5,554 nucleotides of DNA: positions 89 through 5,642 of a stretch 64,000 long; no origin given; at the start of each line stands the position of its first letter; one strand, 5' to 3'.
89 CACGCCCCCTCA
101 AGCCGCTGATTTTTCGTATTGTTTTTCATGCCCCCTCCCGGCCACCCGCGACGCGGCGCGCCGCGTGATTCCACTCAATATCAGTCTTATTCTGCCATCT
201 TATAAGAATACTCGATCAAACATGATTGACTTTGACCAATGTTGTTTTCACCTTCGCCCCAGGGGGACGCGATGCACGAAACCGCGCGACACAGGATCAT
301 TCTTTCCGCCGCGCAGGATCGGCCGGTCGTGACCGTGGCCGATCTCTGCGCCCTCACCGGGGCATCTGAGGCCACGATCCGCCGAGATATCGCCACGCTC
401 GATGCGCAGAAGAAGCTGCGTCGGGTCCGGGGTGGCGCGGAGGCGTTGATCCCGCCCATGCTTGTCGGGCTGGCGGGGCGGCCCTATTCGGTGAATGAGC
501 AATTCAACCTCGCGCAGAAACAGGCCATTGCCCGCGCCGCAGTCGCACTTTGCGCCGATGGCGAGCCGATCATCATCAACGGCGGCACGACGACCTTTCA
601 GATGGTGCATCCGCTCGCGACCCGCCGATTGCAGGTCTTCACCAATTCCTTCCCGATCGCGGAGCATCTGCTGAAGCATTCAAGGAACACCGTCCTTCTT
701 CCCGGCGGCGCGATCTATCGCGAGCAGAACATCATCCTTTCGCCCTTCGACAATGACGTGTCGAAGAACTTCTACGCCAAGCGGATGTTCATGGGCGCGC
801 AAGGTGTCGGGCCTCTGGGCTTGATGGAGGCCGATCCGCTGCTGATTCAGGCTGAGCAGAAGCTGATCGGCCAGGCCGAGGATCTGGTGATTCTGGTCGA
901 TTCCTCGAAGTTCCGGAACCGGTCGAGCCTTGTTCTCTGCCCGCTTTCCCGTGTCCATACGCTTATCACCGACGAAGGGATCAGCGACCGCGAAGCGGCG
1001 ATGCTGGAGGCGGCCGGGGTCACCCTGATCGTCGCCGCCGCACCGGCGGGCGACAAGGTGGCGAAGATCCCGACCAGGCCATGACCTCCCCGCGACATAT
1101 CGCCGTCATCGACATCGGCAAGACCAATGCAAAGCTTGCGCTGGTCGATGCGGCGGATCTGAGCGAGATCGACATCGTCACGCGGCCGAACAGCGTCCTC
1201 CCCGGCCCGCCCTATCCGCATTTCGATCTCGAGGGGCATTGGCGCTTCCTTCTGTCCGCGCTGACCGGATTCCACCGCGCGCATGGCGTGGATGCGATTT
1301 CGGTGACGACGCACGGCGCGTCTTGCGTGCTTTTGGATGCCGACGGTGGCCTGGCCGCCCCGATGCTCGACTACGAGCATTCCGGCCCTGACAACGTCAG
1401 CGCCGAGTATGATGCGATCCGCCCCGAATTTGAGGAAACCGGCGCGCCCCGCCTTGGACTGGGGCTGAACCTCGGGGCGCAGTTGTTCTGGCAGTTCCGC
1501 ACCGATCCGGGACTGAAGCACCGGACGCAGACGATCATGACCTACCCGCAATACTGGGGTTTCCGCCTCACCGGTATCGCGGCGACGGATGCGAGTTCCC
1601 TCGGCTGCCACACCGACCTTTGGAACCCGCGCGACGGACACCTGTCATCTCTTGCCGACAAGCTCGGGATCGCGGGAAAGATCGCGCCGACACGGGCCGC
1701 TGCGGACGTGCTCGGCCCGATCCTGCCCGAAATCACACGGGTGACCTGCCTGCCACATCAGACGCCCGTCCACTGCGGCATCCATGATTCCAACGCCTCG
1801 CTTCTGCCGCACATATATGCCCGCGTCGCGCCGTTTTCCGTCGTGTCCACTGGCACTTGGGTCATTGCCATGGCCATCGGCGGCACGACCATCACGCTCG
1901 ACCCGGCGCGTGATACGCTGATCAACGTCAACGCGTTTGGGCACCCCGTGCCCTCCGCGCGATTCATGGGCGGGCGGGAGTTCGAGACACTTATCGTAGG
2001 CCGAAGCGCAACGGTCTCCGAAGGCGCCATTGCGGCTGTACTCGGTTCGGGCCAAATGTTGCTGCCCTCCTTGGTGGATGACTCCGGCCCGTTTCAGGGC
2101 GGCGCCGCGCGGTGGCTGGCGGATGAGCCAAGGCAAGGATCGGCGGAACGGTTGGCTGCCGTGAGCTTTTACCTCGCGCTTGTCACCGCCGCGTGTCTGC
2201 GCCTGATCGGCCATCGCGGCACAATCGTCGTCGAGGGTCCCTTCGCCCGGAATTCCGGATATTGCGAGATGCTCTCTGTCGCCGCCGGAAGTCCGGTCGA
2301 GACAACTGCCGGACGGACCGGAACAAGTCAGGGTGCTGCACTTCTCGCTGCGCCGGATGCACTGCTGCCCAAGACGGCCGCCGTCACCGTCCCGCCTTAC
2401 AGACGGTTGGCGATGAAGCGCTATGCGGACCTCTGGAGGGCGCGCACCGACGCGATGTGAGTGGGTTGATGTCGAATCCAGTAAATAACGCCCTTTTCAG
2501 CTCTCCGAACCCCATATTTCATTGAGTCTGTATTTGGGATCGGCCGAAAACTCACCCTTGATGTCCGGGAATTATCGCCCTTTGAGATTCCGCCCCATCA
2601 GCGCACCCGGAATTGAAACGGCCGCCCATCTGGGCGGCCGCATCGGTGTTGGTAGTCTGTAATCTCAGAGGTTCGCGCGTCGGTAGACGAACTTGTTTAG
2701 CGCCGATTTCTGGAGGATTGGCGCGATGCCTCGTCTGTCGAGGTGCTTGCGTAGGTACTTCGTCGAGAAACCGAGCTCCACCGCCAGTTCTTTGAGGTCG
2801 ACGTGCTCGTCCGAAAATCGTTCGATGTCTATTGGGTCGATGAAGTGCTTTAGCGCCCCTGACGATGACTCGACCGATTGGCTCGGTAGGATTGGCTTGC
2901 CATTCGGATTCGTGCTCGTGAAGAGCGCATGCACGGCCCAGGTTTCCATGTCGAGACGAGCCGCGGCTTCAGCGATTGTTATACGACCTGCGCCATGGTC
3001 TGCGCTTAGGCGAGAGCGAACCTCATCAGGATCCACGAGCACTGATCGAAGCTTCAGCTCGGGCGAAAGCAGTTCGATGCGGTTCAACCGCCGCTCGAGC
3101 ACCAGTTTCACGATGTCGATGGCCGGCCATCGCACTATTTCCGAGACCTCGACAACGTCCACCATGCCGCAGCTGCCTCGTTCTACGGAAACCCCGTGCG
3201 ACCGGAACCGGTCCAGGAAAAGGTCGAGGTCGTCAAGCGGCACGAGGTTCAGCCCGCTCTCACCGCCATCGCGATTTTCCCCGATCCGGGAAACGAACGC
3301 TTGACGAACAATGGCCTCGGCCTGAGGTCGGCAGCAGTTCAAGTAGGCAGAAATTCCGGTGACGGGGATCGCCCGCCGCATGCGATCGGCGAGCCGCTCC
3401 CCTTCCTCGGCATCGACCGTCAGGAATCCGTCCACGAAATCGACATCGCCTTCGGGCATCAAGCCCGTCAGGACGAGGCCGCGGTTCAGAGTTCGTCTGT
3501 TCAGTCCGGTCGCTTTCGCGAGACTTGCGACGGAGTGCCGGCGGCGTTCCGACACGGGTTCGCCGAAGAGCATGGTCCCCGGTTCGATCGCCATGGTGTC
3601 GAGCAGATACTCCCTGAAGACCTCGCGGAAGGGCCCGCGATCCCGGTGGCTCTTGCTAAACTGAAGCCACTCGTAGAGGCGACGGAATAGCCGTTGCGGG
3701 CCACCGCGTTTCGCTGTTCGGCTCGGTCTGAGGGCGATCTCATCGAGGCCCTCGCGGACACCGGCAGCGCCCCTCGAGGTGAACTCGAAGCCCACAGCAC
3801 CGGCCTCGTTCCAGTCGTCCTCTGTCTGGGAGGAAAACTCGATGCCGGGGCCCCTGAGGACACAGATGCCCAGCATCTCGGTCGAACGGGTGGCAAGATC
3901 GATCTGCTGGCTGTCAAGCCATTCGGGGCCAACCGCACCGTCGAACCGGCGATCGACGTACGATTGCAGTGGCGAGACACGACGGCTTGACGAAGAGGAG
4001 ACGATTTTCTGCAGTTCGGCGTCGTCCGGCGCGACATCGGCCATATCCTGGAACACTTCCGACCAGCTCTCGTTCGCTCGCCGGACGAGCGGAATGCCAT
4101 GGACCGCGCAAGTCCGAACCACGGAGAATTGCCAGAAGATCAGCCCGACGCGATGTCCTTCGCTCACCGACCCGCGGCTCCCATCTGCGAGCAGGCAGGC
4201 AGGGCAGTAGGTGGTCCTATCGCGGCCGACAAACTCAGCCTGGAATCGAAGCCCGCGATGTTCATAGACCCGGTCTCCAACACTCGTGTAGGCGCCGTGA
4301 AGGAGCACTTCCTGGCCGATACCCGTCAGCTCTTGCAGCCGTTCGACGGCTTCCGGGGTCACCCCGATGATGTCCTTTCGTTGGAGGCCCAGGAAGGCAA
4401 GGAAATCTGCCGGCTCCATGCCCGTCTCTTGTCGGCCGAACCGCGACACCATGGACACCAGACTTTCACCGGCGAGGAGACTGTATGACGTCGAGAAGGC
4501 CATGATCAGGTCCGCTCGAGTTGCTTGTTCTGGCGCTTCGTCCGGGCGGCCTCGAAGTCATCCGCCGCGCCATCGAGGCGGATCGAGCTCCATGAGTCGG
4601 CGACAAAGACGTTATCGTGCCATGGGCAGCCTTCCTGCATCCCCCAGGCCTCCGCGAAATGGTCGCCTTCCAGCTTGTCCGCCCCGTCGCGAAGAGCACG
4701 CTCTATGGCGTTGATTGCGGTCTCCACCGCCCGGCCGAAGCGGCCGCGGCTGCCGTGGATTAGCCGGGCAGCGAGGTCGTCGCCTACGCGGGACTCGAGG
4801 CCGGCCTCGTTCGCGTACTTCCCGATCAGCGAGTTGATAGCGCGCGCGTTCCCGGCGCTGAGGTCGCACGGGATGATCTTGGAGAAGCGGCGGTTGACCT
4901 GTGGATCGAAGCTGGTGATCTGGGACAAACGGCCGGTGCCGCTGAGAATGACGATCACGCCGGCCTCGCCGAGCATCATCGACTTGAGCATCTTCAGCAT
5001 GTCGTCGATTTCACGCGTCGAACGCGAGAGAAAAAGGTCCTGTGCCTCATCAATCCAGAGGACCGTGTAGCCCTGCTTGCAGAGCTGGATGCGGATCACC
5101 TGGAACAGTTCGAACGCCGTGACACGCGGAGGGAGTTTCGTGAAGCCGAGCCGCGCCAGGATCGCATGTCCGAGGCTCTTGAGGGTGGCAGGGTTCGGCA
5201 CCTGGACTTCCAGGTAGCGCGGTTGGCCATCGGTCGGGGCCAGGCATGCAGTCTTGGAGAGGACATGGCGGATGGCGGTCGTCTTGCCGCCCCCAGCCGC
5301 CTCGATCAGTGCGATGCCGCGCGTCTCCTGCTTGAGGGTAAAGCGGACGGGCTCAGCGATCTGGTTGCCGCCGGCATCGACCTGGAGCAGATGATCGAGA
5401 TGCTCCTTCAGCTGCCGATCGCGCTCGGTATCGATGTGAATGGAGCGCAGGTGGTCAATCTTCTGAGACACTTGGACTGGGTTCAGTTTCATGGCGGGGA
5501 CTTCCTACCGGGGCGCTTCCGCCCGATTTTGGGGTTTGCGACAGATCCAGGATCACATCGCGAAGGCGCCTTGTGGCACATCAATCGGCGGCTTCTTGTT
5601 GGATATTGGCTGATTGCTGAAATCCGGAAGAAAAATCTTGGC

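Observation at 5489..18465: tni operon split by 12,970 bp of cargo, with the cargo bounded by two related TGTCG-hairpin motifs and a third transposon-end-like site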

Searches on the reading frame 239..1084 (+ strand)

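Call 5: search_protein_families(library=pfam, proteins=[window:239-1084:+])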
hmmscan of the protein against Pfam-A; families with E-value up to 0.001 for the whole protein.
window:239-1084:+ (281 aa): 3 families
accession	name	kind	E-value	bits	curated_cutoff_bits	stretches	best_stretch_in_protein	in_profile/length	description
PF00455.28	DeoRC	-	1.3e-39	136.1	31.8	1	90-246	2-160/160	DeoR C terminal sensor domain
PF08220.18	HTH_DeoR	-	3.4e-12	46.4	21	1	17-69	1-53/57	DeoR-like helix-turn-helix domain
PF08279.18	HTH_11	-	0.00075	19.8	25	0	26-56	11-41/55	HTH domain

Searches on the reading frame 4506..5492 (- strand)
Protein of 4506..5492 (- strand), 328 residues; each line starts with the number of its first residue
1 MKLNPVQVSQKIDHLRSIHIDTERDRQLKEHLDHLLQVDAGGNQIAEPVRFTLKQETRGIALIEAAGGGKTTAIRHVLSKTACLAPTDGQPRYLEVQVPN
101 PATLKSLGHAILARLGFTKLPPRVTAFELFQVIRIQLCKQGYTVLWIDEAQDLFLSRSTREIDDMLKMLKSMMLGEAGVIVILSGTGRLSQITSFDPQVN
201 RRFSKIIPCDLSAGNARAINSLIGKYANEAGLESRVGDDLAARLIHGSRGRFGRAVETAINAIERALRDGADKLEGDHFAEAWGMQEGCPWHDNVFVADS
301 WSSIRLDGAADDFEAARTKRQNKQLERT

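Call 4: search_protein_families(library=pfam, proteins=[window:4506-5492:-])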
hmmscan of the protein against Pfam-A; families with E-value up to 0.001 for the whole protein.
window:4506-5492:- (328 aa): 3 families
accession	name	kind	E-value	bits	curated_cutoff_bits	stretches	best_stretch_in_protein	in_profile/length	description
PF05621.17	TniB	-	8.2e-12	45.4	22.4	1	54-206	32-182/189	Bacterial TniB protein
PF13401.12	AAA_22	-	1.4e-11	45.2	27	1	61-191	9-128/130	AAA domain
PF00004.35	AAA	-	0.00063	20.6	21.2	0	136-209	51-129/131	ATPase family associated with various cellular activities (AAA)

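Call 31: search_dna_similar(query=window:4506-5492:-, collection=plasmids, mode=protein, max_rows=30)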
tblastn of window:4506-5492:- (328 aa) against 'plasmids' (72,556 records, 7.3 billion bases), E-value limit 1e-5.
Records with a match: 32; places in all: 38; records where one place covers at least 80% of the query: 27.
Best place of each record, by identity: 60-80% 1; <60% 31.
By first word of the organism name: Rhizobium 7; Paracoccus 6; Thioclava 4; Ketogulonicigenium 3; Phaeobacter 3; Tritonibacter 2; Pseudorhodobacter 1; Qingshengfaniella 1; Ensifer 1; Methylobacterium 1; and 3 more.
By predicted mobility (MOB-suite, as given by PLSDB): non-mobilizable 21; conjugative 6; mobilizable 5.
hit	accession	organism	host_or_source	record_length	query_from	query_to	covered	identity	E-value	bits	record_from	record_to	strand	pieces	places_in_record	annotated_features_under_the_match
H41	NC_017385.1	Ketogulonicigenium vulgare WSH-001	-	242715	6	325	98%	53.6%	9e-94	311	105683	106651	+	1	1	ATP-binding protein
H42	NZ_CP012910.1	Ketogulonicigenium vulgare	cell culture,Tianjin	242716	6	325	98%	53.6%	9e-94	311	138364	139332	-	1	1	ATP-binding protein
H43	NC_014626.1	Ketogulonicigenium vulgare Y25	-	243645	6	325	98%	53.6%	9e-94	311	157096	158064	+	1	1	ATP-binding protein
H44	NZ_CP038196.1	Paracoccus versutus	single cell,soil adjacent to the roots ...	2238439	6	325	98%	52.9%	2e-93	310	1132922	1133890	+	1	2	none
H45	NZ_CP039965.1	Pseudorhodobacter turbinis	single bacterial isolate,Turban shell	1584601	11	327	97%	50.0%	9e-90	300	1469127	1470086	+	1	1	record has no annotation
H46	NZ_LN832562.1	Paracoccus aminovorans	-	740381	4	307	93%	43.3%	5e-62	220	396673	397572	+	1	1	TniB family NTP-binding protein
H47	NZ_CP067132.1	Paracoccus seriniphilus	cell culture,washing water of Bugula ...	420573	4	306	92%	43.0%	2e-64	227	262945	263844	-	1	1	TniB family NTP-binding protein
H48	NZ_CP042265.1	Qingshengfaniella alkalisoli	cell culture,saline soil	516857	7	321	96%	40.4%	2e-61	219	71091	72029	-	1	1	TniB family NTP-binding protein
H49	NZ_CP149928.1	Thioclava sp. GXIMD4216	pure culture,mangrove soil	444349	12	320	94%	39.9%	5e-52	191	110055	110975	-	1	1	TniB family NTP-binding protein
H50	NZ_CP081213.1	Phaeobacter inhibens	-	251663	2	304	92%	29.7%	5e-15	83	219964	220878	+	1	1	ATP-binding protein | Mu transposase C-terminal domain-containing protein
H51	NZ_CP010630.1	Phaeobacter inhibens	cell culture,clam larvae aquaculture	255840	7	307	92%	29.8%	9e-19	94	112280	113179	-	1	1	ATP-binding protein | Mu transposase C-terminal domain-containing protein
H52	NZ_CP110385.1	Tritonibacter mobilis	-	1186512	8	304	91%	29.8%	5e-19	95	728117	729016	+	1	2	record has no annotation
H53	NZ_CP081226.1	Phaeobacter inhibens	-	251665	2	304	92%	28.5%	2e-14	81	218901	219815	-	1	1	ATP-binding protein | Mu transposase C-terminal domain-containing protein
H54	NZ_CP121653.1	Rhizobium sp. CB3171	Calliandra calothyrsus,cell culture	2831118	12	315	88%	29.8%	1e-18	119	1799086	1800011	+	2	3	record has no annotation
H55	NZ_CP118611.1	Ensifer adhaerens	Pure isolate,Rhizosphere of Cyperus ...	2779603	3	304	92%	27.5%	2e-8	64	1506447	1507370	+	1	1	none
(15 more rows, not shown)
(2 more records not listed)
